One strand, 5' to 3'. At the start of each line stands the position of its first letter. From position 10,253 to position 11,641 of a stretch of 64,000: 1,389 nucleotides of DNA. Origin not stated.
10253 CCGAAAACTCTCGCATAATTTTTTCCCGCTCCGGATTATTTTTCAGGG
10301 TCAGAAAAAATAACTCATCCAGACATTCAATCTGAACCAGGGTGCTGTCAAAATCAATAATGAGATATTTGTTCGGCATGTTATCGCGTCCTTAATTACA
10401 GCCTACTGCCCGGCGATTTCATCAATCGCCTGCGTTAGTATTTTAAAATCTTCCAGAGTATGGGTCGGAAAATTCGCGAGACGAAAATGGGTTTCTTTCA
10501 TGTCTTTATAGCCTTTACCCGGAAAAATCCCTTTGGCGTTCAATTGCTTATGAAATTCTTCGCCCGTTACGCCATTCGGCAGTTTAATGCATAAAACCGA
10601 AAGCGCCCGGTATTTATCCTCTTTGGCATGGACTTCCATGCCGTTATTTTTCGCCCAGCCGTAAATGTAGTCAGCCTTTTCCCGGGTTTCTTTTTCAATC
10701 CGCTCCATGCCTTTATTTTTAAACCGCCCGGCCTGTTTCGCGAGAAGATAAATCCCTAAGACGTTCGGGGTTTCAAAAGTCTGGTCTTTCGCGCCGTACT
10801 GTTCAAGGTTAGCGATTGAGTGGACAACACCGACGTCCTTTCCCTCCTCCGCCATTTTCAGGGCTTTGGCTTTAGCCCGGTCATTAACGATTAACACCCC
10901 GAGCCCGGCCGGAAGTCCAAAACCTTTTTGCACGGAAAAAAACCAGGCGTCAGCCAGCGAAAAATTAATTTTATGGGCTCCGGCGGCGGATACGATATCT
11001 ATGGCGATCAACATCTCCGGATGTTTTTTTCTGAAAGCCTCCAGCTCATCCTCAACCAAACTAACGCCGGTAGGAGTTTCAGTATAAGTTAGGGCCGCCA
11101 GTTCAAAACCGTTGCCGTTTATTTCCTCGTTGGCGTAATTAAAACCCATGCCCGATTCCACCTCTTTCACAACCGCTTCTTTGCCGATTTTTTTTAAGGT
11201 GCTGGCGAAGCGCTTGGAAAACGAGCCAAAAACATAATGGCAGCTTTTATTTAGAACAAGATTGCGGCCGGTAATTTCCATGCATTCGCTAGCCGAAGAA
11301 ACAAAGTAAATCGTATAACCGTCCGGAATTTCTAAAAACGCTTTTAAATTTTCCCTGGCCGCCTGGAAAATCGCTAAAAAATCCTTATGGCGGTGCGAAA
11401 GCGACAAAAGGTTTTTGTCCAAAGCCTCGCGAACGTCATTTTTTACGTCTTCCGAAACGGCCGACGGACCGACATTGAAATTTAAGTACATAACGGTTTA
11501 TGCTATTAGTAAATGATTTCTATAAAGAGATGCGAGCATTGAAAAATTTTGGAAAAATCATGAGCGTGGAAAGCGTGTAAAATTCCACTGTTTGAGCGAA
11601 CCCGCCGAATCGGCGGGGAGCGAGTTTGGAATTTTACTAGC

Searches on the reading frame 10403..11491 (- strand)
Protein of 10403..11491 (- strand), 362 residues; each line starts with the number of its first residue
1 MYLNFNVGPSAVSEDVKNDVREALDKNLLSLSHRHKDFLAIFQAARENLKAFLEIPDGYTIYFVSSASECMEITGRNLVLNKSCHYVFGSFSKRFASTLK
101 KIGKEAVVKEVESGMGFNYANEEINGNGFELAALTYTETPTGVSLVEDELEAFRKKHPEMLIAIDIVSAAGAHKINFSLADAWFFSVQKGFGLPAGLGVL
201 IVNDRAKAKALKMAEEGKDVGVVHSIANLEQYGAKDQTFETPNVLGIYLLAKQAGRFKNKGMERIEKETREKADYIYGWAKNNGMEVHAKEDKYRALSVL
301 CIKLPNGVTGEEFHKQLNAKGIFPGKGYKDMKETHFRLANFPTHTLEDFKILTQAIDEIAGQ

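Call 11: search_protein_families(library=pfam, proteins=[window:10403-11491:-])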
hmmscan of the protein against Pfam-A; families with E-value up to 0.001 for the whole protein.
window:10403-11491:- (362 aa): 1 family
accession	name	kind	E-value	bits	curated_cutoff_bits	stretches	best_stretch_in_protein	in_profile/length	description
PF00266.25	Aminotran_5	-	4.3e-25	88.9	21.5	1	11-323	10-334/371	Aminotransferase class-V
